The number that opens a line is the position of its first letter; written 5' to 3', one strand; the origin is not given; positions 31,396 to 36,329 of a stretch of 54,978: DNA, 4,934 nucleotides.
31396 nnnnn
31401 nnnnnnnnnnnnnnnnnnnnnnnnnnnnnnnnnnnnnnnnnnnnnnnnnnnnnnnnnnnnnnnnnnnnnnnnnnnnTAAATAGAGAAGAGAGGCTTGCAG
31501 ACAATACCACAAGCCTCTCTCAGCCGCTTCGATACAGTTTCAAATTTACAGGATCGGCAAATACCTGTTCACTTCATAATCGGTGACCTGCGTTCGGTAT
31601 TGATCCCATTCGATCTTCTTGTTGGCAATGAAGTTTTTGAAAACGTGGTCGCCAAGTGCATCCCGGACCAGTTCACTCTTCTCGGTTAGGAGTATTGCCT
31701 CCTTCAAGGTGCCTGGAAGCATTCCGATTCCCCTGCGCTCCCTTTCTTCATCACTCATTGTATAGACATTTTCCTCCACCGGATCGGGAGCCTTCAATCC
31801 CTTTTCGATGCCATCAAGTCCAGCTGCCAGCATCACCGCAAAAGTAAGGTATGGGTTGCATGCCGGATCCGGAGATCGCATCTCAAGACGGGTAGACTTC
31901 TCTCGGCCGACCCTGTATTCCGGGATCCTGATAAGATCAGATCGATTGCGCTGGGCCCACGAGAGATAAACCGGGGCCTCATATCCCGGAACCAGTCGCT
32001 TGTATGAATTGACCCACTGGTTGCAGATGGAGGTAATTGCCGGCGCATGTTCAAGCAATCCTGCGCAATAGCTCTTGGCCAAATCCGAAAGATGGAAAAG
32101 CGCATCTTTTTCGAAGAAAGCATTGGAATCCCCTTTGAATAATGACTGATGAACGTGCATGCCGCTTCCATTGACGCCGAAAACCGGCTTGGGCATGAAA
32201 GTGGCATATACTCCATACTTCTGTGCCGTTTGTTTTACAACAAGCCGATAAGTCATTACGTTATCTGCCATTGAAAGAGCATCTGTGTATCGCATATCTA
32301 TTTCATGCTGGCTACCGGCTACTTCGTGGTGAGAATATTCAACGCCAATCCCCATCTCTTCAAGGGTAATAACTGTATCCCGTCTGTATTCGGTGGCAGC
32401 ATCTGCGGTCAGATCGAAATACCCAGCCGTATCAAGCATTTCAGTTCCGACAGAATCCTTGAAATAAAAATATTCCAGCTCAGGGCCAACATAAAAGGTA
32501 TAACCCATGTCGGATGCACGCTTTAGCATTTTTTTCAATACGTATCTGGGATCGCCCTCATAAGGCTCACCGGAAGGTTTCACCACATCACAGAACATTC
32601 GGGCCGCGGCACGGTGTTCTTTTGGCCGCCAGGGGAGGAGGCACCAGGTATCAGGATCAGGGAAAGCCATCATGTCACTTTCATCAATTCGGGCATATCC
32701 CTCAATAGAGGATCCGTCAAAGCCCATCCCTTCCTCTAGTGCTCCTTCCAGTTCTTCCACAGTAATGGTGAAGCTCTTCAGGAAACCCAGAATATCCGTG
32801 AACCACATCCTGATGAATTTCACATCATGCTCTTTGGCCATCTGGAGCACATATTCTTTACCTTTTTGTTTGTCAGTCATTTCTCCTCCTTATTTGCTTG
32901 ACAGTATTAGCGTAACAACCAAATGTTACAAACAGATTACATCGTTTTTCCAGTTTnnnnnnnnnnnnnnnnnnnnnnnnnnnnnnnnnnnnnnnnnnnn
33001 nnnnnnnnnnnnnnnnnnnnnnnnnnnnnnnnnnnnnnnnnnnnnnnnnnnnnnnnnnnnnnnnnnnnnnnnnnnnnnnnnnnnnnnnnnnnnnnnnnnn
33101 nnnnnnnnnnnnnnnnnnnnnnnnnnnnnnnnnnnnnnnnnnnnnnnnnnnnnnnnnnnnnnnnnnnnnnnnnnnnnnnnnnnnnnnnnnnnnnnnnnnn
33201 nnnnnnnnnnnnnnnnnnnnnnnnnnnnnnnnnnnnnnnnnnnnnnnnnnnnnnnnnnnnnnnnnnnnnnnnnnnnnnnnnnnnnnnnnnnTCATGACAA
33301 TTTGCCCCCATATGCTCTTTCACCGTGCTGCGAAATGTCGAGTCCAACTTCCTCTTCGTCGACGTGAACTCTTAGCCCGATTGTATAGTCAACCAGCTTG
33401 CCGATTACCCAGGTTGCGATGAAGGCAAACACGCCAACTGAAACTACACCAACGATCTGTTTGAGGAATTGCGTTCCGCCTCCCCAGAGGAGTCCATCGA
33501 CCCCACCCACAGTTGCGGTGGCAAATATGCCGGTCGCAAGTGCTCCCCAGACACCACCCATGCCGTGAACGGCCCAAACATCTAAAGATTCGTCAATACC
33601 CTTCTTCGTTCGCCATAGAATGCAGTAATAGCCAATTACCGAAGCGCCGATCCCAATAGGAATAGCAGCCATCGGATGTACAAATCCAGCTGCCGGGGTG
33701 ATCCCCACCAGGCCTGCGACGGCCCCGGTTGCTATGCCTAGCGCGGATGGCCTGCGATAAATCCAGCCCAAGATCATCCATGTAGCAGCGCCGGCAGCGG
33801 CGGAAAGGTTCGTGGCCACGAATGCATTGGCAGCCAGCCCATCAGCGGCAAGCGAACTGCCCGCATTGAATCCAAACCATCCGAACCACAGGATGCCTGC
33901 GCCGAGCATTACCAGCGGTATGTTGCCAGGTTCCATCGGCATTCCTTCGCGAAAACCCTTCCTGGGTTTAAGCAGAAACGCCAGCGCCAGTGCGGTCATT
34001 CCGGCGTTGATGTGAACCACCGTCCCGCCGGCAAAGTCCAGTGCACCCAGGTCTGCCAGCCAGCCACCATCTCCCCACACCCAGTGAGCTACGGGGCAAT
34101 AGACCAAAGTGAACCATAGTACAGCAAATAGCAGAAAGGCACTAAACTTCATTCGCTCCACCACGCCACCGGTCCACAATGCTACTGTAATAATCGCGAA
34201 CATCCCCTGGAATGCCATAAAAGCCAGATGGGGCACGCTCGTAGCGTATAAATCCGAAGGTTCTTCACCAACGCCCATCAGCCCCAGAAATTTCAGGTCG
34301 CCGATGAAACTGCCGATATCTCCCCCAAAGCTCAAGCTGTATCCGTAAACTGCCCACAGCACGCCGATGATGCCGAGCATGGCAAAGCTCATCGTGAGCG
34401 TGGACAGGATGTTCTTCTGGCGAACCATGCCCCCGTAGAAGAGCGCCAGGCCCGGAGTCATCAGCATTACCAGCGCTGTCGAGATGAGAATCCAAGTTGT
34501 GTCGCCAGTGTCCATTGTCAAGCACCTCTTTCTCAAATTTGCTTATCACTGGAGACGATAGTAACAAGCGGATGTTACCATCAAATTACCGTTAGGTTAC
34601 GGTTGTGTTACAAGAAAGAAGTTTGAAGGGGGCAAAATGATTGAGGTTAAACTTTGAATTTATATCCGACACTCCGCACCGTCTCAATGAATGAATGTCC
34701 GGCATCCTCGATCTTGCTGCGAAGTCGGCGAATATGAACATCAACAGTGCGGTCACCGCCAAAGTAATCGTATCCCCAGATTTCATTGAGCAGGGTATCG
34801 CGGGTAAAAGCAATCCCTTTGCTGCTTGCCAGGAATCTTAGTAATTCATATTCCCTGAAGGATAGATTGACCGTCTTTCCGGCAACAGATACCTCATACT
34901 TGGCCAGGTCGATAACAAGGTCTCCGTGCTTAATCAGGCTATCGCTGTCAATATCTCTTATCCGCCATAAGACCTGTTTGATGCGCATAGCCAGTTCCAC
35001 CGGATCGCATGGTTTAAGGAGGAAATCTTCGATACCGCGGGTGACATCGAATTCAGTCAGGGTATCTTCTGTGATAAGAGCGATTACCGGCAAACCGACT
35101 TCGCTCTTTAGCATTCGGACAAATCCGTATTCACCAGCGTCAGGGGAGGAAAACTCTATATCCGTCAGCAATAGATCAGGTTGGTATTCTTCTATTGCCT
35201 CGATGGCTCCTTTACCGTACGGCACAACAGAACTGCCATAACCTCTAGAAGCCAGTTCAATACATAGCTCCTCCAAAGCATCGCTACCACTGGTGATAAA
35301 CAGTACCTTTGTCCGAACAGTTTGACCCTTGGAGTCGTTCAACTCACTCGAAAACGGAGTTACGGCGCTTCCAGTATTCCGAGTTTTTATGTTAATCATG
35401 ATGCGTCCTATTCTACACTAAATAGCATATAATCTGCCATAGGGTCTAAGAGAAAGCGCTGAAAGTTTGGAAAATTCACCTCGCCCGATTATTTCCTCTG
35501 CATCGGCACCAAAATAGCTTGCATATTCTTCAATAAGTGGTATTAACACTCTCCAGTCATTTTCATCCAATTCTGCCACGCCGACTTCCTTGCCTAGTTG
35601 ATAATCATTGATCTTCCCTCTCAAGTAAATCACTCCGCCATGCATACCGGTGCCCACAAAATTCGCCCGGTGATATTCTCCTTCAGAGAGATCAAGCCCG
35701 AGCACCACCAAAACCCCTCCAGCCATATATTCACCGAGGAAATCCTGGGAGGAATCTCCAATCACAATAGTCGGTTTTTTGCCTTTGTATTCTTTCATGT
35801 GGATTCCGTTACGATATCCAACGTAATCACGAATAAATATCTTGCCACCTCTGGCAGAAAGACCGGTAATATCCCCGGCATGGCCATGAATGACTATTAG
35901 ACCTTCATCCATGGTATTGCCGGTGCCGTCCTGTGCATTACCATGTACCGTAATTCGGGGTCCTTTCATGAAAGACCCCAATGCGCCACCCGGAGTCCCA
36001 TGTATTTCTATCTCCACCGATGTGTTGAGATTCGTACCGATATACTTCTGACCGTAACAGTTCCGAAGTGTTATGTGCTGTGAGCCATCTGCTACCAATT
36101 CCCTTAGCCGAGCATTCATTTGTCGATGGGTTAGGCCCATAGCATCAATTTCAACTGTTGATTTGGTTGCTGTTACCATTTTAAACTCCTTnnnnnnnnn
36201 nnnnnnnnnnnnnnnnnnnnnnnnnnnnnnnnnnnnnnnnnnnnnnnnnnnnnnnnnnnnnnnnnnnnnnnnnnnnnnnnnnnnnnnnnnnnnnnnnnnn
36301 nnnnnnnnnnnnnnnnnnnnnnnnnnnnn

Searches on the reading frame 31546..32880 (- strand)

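Call 87: search_protein_families(library=pfam, proteins=[window:31546-32880:-], max_evalue=0.00001)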
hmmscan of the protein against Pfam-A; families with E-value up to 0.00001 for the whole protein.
window:31546-32880:- (444 aa): 2 families
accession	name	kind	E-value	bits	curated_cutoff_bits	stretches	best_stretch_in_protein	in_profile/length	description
PF00120.29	Gln-synt_C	-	2.2e-127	425.3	24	1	109-440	2-344/344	Glutamine synthetase, catalytic domain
PF03951.24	Gln-synt_N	-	3.9e-31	106.9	33.4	1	19-102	1-82/82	Glutamine synthetase, beta-Grasp domain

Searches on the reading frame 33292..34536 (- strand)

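Call 87: search_protein_families(library=pfam, proteins=[window:33292-34536:-], max_evalue=0.00001)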
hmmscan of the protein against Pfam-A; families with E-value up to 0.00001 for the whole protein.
window:33292-34536:- (414 aa): 1 family
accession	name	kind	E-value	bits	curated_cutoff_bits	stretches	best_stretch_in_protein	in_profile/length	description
PF00909.26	Ammonium_transp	-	2.4e-126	422.1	23.2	1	15-409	2-399/399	Ammonium Transporter Family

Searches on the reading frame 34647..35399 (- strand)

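Call 88: search_protein_families(library=pfam, proteins=[window:34647-35399:-], max_evalue=0.00001)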
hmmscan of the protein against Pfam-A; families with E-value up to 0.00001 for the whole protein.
window:34647-35399:- (250 aa): 2 families
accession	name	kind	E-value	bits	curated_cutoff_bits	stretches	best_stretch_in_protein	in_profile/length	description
PF00486.34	Trans_reg_C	-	3.6e-26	91.5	26.2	1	174-248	1-77/77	Transcriptional regulatory protein, C terminal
PF00072.30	Response_reg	-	9.7e-07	29.4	30.2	1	49-140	18-110/111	Response regulator receiver domain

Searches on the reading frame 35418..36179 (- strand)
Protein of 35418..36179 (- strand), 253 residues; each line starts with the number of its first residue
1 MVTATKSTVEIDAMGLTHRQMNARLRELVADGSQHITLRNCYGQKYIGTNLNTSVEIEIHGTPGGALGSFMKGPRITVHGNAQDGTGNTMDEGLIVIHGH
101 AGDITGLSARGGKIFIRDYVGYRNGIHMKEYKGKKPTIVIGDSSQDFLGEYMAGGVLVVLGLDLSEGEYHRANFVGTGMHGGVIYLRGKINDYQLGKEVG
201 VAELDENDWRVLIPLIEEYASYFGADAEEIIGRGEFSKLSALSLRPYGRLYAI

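Call 88: search_protein_families(library=pfam, proteins=[window:35418-36179:-], max_evalue=0.00001)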
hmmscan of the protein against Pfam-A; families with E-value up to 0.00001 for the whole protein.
window:35418-36179:- (253 aa): 1 family
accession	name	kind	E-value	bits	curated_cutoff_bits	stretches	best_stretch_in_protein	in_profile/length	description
PF01493.24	GXGXG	-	9.5e-31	107.3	32.5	1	37-193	13-169/190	GXGXG motif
